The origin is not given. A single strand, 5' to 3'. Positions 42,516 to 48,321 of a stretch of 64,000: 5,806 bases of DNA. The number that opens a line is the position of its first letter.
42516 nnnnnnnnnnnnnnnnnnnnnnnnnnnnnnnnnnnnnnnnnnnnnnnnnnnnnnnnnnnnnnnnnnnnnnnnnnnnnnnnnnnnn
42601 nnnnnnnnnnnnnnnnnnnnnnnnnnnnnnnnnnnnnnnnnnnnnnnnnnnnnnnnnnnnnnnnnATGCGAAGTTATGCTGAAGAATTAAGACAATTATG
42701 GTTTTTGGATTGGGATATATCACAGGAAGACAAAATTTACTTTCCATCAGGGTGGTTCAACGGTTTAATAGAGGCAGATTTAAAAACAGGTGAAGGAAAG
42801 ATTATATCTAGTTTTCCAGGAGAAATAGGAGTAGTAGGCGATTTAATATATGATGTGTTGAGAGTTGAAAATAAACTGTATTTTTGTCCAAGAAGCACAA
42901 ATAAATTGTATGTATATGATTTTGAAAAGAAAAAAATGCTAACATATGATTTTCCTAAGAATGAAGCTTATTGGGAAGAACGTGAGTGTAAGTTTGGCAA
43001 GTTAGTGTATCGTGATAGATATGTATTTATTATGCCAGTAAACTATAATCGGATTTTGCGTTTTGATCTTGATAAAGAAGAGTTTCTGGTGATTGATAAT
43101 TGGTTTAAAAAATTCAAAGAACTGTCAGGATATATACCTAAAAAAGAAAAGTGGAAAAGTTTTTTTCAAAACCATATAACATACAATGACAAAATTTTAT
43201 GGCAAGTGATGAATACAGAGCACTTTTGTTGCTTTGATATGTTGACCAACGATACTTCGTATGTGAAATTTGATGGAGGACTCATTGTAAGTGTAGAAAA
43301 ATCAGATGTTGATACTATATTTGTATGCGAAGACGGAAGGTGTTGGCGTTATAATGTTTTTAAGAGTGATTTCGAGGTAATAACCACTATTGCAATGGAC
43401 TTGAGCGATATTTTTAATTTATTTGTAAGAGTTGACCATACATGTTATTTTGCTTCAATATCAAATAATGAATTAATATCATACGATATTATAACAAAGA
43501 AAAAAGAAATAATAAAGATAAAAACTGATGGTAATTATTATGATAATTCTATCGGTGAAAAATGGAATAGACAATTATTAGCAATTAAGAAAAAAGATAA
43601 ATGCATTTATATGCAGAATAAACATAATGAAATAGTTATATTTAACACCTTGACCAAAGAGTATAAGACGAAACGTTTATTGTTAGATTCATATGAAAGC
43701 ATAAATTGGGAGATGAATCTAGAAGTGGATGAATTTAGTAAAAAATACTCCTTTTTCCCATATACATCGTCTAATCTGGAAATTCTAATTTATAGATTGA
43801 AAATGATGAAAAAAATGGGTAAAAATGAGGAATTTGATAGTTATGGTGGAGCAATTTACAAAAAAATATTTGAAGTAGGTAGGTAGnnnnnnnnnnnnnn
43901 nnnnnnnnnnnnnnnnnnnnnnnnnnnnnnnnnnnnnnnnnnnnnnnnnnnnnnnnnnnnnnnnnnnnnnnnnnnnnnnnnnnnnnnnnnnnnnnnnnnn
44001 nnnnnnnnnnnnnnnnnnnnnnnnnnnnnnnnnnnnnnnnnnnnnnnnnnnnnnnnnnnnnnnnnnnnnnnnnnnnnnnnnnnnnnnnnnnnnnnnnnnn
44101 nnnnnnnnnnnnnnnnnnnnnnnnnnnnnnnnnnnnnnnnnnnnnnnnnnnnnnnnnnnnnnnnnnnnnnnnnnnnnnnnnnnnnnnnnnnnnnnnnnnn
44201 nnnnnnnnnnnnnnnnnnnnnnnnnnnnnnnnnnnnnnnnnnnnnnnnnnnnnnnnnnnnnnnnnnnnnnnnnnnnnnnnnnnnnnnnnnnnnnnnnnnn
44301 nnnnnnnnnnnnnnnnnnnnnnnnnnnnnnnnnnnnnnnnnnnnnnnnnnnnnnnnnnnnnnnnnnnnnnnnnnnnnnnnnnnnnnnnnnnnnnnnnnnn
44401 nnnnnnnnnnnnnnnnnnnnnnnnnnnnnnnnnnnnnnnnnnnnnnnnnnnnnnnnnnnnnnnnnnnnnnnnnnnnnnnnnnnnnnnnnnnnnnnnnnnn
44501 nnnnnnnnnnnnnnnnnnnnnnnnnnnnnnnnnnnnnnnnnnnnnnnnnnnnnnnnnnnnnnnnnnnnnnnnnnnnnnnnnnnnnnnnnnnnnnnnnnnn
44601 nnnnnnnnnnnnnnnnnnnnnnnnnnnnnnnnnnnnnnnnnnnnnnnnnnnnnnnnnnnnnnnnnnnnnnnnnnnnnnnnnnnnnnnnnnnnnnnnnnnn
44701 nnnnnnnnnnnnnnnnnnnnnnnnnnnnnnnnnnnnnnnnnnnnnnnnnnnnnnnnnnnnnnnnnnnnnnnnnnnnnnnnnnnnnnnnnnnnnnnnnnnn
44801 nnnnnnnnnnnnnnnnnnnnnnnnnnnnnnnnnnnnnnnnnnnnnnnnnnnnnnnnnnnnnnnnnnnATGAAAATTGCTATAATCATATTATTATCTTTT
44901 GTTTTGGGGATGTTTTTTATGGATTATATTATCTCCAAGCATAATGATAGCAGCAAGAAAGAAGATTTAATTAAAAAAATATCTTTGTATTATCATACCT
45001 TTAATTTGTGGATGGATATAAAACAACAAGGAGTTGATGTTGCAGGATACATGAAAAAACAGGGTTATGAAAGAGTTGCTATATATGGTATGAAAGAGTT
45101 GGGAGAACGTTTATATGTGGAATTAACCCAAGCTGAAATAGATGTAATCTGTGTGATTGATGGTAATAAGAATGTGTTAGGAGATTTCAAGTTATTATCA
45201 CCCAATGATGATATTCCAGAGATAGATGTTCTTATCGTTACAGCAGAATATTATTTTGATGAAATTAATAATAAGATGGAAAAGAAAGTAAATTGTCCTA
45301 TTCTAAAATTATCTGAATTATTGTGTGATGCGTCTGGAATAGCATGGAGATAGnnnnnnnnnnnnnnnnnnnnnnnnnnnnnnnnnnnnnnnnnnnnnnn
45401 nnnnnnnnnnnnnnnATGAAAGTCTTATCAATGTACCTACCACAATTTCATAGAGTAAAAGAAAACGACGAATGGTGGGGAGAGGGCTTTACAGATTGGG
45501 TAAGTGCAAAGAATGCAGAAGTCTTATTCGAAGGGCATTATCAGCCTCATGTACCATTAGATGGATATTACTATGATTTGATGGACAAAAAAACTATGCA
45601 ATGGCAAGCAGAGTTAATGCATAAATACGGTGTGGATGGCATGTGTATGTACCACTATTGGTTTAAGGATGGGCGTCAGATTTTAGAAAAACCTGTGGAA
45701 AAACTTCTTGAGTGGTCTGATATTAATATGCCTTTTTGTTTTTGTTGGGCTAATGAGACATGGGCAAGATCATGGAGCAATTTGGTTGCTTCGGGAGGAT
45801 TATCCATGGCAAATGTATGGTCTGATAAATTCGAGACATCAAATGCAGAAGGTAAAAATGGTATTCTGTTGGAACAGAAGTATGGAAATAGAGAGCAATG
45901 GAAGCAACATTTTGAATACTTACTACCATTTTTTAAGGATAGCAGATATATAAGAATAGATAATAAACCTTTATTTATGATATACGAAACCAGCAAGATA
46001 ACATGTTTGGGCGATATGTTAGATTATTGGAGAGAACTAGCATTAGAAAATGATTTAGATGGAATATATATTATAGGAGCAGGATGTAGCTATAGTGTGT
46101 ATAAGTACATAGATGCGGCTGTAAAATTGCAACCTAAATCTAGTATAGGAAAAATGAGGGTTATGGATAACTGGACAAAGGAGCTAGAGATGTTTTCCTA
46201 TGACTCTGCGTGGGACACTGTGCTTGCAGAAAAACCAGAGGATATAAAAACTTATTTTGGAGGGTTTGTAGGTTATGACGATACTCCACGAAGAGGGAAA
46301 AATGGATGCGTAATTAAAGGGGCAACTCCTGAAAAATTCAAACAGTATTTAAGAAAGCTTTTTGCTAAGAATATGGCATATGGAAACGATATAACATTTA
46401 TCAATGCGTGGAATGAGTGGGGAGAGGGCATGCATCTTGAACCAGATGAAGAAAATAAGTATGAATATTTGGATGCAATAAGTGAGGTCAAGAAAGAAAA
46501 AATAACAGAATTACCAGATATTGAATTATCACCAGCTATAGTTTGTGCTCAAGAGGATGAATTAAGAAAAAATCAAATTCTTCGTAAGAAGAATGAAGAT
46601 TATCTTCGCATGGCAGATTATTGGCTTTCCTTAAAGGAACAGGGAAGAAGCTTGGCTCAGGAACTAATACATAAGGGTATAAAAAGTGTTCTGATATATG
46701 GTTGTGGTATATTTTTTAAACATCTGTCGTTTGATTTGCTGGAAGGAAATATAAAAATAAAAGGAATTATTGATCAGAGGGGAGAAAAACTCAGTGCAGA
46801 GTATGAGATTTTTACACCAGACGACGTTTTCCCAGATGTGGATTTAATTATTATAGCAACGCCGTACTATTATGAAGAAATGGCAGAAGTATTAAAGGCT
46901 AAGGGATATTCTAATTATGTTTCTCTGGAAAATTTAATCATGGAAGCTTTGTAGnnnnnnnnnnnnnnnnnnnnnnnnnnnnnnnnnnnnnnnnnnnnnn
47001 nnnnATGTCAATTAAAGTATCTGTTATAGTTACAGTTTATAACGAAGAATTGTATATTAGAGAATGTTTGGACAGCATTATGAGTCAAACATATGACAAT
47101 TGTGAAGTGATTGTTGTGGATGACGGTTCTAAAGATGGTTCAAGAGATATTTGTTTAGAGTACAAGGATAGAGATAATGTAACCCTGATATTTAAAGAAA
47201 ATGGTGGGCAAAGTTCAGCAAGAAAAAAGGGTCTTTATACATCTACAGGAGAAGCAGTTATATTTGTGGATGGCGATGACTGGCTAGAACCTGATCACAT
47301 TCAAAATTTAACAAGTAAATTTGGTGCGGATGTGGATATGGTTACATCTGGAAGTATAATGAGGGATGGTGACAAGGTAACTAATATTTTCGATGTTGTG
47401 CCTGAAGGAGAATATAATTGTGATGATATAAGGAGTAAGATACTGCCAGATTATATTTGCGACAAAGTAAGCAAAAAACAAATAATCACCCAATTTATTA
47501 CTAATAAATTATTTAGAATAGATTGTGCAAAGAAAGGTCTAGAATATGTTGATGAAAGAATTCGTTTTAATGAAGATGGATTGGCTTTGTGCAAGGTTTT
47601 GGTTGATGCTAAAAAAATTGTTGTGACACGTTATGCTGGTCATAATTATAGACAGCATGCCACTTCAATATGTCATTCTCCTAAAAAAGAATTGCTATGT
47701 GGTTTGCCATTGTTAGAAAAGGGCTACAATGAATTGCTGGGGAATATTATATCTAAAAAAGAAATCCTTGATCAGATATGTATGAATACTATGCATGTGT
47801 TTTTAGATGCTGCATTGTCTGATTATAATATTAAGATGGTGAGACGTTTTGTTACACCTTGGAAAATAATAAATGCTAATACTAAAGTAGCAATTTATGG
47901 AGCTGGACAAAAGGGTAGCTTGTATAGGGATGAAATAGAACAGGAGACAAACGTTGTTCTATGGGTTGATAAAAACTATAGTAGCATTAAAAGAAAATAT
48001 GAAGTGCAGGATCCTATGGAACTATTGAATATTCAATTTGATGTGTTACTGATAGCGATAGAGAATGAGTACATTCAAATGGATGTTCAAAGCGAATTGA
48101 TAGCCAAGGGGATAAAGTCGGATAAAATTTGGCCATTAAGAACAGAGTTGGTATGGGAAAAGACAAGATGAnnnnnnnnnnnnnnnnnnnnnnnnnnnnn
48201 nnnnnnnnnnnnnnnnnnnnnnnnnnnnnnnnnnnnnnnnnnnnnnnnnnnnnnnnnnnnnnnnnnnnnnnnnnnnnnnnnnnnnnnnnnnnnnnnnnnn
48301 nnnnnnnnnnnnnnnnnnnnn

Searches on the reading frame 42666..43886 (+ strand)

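Call 4: search_protein_families(library=pfam, proteins=[window:42666-43886:+], max_evalue=0.01)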
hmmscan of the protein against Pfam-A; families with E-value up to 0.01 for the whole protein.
window:42666-43886:+ (406 aa): 1 family
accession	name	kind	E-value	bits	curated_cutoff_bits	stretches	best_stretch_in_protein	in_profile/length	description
PF02551.21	Acyl_CoA_thio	-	0.0045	17.3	21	0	232-293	54-117/132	Acyl-CoA thioesterase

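Call 91: search_protein_families(library=pfam, proteins=[window:42666-43886:+], max_evalue=0.5)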
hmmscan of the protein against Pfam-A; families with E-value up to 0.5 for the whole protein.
window:42666-43886:+ (406 aa): 3 families
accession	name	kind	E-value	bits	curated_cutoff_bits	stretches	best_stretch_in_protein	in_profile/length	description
PF02551.21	Acyl_CoA_thio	-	0.0045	17.3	21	1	232-293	54-117/132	Acyl-CoA thioesterase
PF17412.7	VraX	-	0.026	14.6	25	0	273-296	15-38/55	Family of unknown function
PF13415.12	Kelch_3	-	0.08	13.6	22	0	77-90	16-29/48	Galactose oxidase, central domain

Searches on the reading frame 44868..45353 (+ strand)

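Call 6: search_protein_families(library=pfam, proteins=[window:44868-45353:+], max_evalue=0.01)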
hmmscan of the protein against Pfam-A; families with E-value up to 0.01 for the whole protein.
window:44868-45353:+ (161 aa): 0 families

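Call 91: search_protein_families(library=pfam, proteins=[window:44868-45353:+], max_evalue=0.5)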
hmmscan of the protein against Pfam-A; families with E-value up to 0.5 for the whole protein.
window:44868-45353:+ (161 aa): 1 family
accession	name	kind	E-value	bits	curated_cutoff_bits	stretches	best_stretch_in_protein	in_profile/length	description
PF02603.21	Hpr_kinase_N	-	0.023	15.1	24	1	50-78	30-58/125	HPr Serine kinase N terminus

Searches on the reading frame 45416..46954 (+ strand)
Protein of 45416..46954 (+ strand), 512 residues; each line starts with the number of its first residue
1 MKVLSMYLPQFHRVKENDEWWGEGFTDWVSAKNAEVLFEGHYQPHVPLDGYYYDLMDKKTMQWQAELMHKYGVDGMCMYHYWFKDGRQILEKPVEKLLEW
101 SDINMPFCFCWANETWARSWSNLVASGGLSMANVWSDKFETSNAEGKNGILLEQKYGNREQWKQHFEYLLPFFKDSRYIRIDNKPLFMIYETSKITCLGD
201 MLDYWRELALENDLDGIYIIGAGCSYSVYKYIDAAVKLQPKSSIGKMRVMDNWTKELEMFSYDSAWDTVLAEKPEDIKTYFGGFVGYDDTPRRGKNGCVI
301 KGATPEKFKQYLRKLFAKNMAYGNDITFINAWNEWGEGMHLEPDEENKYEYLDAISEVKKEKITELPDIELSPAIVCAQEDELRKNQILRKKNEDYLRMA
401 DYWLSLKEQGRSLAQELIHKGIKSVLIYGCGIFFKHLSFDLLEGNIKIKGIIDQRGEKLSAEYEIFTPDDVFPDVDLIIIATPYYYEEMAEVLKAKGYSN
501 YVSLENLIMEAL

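Call 4: search_protein_families(library=pfam, proteins=[window:45416-46954:+], max_evalue=0.01)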
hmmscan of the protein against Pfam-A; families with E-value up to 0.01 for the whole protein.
window:45416-46954:+ (512 aa): 1 family
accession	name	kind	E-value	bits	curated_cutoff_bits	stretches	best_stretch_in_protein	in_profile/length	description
PF14307.12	Glyco_tran_WbsX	-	5.6e-118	394.8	25.1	1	3-355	1-350/350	Glycosyltransferase WbsX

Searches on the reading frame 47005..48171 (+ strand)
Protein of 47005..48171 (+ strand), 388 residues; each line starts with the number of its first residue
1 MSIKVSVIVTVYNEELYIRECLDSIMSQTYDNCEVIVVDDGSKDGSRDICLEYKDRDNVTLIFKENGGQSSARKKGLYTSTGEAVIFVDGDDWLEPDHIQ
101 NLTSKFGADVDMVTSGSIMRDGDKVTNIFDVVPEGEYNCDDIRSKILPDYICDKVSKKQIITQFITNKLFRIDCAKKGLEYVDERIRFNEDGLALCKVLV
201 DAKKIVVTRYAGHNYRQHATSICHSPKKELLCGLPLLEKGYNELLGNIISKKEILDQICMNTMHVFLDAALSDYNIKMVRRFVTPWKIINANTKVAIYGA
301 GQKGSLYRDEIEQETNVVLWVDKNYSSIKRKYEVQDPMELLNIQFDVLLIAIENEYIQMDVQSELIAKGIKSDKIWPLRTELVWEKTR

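Call 4: search_protein_families(library=pfam, proteins=[window:47005-48171:+], max_evalue=0.01)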
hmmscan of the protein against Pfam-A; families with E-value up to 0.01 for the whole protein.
window:47005-48171:+ (388 aa): 5 families
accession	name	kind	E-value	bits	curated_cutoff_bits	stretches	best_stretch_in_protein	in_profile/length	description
PF00535.33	Glycos_transf_2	-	3.1e-35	122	23.3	1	6-159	1-148/168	Glycosyl transferase family 2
PF13641.12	Glyco_tranf_2_3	-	9.1e-14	52.4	27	1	5-125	3-131/230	Glycosyltransferase like family 2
PF10111.15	Glyco_tranf_2_2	-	2e-08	34.5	27.3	1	6-103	1-103/276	Glycosyltransferase like family 2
PF13704.12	Glyco_tranf_2_4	-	0.0044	17.9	27.5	1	13-62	2-45/98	Glycosyl transferase family 2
PF17836.7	PglD_N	-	0.0058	17.6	23.4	0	294-357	1-70/78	PglD N-terminal domain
